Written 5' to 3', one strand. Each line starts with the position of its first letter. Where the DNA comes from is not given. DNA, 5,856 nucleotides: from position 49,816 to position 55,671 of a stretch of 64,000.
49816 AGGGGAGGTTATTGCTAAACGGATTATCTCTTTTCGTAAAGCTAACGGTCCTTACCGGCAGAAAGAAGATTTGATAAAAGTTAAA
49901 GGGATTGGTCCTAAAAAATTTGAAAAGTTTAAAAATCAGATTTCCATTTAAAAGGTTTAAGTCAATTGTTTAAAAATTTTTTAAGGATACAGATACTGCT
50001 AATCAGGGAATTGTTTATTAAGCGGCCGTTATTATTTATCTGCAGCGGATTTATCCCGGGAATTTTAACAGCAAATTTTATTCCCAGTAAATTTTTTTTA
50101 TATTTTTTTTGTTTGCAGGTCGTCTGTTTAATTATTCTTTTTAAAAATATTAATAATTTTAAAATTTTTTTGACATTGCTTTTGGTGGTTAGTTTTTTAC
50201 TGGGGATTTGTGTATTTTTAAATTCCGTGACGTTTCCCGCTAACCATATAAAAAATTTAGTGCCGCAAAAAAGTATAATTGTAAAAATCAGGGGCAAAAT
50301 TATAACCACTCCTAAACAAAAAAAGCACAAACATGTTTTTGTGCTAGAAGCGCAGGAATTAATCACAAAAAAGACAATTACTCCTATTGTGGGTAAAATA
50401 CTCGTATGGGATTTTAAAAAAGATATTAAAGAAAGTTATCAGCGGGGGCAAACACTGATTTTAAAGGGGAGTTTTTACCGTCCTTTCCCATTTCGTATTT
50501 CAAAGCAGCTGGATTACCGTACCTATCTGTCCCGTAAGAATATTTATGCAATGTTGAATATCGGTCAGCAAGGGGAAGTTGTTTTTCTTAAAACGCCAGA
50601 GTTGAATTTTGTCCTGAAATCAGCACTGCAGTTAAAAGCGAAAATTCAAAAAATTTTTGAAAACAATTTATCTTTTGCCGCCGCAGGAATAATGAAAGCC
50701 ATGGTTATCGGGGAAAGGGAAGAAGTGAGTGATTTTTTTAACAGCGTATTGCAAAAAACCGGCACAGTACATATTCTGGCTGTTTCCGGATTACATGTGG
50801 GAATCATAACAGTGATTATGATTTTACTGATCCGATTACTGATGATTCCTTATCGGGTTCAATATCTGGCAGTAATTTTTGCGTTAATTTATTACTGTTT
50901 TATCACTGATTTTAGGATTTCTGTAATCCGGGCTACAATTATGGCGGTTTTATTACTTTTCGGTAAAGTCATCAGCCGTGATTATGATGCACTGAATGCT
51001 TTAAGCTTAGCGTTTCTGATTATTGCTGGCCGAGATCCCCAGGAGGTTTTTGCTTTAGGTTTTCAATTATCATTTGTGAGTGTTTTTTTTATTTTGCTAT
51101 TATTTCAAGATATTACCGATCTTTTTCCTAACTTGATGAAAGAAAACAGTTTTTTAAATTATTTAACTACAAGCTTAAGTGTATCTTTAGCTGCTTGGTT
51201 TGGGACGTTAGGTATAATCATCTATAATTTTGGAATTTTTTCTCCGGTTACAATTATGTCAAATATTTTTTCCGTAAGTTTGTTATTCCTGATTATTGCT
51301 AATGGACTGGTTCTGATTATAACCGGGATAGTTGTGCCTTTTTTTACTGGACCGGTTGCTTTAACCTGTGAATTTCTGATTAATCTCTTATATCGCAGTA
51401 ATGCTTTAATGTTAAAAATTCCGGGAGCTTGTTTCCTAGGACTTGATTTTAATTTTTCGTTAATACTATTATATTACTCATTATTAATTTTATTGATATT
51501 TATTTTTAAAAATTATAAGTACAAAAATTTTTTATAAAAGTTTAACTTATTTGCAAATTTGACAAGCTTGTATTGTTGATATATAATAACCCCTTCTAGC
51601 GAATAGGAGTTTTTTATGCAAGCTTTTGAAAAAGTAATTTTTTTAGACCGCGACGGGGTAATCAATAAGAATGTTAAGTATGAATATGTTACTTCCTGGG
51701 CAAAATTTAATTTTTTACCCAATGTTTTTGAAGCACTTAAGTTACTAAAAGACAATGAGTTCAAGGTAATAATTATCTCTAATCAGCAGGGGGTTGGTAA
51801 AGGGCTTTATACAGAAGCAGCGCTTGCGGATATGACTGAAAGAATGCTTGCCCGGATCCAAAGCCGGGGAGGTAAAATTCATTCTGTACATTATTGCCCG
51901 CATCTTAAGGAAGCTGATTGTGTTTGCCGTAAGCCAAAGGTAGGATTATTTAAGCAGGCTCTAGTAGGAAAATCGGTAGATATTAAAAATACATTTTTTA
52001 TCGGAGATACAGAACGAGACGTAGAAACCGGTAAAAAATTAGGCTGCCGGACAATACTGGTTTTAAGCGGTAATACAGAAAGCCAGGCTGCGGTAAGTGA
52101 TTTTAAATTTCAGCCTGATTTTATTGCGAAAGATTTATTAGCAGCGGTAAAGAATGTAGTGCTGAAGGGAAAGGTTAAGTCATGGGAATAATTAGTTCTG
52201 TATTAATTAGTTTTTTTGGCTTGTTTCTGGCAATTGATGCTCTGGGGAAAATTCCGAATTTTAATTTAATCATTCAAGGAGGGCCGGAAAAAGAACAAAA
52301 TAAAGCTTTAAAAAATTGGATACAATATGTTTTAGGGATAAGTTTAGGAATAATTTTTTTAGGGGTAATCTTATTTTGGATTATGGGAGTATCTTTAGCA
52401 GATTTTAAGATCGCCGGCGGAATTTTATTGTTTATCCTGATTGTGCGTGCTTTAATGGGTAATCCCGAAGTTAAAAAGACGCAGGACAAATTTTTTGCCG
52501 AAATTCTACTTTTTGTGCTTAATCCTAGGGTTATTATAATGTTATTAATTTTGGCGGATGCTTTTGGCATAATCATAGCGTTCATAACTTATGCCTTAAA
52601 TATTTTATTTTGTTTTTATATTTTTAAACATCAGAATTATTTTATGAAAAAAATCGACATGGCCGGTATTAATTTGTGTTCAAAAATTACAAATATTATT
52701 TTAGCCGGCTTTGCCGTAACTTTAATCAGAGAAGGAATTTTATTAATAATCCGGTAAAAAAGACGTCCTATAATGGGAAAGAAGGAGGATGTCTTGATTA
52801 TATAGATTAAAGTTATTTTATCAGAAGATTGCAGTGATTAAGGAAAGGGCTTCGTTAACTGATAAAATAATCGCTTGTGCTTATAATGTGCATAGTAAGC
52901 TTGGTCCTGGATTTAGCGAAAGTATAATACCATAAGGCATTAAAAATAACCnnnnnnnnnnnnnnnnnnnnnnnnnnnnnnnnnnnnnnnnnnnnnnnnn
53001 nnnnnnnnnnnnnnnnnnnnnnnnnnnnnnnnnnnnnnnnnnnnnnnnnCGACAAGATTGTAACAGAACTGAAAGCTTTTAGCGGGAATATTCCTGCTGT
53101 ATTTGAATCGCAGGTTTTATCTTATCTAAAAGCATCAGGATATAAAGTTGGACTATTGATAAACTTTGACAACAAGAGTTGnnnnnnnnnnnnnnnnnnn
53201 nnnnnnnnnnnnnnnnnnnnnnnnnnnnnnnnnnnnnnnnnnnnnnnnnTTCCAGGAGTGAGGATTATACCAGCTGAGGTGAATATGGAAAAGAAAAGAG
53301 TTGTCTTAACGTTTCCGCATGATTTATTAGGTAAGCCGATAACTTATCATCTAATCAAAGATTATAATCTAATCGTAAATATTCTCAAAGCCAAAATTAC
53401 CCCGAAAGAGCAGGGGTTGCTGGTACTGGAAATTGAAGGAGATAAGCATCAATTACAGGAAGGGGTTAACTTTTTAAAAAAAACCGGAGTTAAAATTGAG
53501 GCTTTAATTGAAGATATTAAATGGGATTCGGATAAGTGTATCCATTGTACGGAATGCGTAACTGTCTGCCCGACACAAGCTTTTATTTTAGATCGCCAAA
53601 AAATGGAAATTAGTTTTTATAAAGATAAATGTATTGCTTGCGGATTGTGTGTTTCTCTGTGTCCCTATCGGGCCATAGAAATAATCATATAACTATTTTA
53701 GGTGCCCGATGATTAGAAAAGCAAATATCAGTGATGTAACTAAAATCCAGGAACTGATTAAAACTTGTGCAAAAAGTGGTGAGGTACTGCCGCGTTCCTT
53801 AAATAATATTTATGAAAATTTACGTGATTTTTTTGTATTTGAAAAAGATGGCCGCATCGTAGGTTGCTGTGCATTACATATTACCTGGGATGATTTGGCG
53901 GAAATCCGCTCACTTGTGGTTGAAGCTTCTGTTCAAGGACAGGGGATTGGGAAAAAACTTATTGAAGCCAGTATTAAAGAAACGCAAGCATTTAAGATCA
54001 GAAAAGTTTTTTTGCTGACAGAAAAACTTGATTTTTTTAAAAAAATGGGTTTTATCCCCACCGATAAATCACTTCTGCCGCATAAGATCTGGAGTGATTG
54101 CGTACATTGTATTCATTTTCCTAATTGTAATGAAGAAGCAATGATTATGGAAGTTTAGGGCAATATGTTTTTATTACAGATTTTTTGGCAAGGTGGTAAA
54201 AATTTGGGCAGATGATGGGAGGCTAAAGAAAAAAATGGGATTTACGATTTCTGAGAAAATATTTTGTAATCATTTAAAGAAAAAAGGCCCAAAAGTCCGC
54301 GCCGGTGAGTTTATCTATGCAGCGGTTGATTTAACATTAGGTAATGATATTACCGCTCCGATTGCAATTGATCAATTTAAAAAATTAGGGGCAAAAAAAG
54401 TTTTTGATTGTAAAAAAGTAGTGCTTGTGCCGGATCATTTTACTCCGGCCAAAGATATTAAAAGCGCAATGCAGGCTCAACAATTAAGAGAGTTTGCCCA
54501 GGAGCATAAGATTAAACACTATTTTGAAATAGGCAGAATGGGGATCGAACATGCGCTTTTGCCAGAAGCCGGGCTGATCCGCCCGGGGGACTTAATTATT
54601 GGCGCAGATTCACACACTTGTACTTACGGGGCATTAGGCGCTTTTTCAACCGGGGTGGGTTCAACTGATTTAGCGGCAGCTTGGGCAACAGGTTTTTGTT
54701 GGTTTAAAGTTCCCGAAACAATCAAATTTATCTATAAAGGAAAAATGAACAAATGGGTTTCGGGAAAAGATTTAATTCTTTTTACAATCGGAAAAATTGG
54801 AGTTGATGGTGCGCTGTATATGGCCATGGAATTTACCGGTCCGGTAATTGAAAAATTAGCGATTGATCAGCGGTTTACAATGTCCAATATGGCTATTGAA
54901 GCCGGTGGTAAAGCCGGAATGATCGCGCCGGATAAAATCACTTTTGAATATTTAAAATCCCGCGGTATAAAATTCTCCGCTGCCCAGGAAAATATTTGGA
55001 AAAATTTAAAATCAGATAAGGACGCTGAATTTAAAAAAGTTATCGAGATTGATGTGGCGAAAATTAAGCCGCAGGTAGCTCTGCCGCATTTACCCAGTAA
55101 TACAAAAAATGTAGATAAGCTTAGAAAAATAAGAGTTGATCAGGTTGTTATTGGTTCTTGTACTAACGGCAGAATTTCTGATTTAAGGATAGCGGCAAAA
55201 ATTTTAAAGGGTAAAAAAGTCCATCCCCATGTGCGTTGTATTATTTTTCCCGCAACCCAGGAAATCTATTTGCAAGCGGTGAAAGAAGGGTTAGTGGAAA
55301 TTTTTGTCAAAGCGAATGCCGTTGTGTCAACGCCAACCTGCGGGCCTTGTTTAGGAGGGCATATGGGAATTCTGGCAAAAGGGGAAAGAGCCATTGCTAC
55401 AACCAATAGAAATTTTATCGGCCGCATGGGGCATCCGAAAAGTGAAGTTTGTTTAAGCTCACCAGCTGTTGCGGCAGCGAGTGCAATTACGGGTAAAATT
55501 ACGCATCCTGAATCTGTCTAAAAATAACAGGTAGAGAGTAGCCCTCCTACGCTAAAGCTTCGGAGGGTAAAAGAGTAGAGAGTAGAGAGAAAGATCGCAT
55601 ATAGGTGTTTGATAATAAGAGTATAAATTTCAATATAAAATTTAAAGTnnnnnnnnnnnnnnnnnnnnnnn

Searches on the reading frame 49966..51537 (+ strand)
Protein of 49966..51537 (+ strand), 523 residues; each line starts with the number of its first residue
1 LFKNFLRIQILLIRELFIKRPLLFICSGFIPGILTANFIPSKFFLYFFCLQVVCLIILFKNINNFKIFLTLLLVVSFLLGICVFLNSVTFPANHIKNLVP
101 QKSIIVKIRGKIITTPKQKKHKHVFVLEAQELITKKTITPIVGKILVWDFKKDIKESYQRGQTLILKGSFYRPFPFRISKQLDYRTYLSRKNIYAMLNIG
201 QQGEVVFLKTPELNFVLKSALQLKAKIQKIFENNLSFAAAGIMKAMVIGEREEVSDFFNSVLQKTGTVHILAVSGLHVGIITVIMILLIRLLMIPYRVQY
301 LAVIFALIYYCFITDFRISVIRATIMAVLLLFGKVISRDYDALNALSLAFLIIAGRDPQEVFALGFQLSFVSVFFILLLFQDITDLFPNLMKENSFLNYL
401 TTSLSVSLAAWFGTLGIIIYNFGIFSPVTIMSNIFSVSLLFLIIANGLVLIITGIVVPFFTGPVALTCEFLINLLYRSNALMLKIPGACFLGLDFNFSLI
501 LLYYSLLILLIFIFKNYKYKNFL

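Call 82: search_protein_families(library=pfam, proteins=[window:49966-51537:+], max_evalue=0.001)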
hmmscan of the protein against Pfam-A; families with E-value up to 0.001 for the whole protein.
window:49966-51537:+ (523 aa): 2 families
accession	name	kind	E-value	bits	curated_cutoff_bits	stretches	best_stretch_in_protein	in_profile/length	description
PF03772.21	Competence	-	6.2e-52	177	23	1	246-513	1-266/270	Competence protein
PF13567.11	DUF4131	-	6.4e-25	88.2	31.6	1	39-201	3-161/165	Domain of unknown function (DUF4131)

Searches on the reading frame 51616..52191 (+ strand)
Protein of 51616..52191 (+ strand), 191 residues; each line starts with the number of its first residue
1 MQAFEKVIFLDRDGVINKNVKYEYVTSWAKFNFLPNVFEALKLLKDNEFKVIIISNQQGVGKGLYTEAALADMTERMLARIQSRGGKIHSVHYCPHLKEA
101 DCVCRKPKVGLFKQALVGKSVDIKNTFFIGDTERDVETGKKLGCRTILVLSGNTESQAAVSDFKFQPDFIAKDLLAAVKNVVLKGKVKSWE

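Call 48: search_protein_families(library=pfam, proteins=[window:51616-52191:+], max_evalue=0.00001)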
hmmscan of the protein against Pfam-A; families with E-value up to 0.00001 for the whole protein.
window:51616-52191:+ (191 aa): 3 families
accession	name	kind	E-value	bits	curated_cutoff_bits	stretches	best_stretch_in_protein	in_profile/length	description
PF13242.12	Hydrolase_like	-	1e-16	61.1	22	1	103-176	1-74/75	HAD-hyrolase-like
PF08645.17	PNK3P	-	6.2e-11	42.7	22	1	6-133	1-127/161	Polynucleotide kinase 3 phosphatase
PF13419.12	HAD_2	-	6.1e-09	36.7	23.8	1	30-149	77-178/178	Haloacid dehalogenase-like hydrolase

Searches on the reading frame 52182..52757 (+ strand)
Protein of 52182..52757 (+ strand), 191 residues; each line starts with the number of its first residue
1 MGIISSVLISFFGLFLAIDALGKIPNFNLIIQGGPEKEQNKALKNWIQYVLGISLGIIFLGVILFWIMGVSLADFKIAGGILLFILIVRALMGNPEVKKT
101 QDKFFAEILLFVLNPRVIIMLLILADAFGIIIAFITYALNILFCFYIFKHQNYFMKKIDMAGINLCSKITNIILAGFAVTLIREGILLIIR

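Call 48: search_protein_families(library=pfam, proteins=[window:52182-52757:+], max_evalue=0.00001)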
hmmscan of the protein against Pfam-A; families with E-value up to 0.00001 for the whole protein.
window:52182-52757:+ (191 aa): 1 family
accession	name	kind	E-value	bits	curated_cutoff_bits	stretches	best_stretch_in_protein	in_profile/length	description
PF01914.23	MarC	-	1.4e-15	57.8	23.9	1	7-189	4-202/203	MarC family integral membrane protein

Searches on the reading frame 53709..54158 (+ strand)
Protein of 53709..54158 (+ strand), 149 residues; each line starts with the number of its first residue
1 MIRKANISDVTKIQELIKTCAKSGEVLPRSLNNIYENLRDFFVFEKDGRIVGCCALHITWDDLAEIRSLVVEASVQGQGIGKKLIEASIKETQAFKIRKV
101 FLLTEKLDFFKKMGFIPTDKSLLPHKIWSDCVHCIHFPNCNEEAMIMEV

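Call 82: search_protein_families(library=pfam, proteins=[window:53709-54158:+], max_evalue=0.001)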
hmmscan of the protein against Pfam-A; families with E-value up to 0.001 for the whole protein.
window:53709-54158:+ (149 aa): 4 families
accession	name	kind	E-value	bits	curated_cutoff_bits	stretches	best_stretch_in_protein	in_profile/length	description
PF13508.13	Acetyltransf_7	-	7.6e-16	58.7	27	1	40-116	4-83/84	Acetyltransferase (GNAT) domain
PF00583.31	Acetyltransf_1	-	2e-15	57.5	20.7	1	38-115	32-116/116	Acetyltransferase (GNAT) family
PF13673.13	Acetyltransf_10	-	2.4e-09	37.7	23.6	1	39-120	31-112/128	Acetyltransferase (GNAT) domain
PF13527.13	Acetyltransf_9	-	0.00011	22.6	25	0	2-115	2-124/127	Acetyltransferase (GNAT) domain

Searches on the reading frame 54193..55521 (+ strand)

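Call 82: search_protein_families(library=pfam, proteins=[window:54193-55521:+], max_evalue=0.001)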
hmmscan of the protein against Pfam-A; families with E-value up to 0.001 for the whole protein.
window:54193-55521:+ (442 aa): 2 families
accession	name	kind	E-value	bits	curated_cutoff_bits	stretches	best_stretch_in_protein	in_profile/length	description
PF00330.25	Aconitase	-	4.7e-107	359.3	28.7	2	21-309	1-305/463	Aconitase family (aconitate hydratase)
PF04412.18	AcnX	-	0.00026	20.3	31.5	1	307-383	283-357/400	Aconitase X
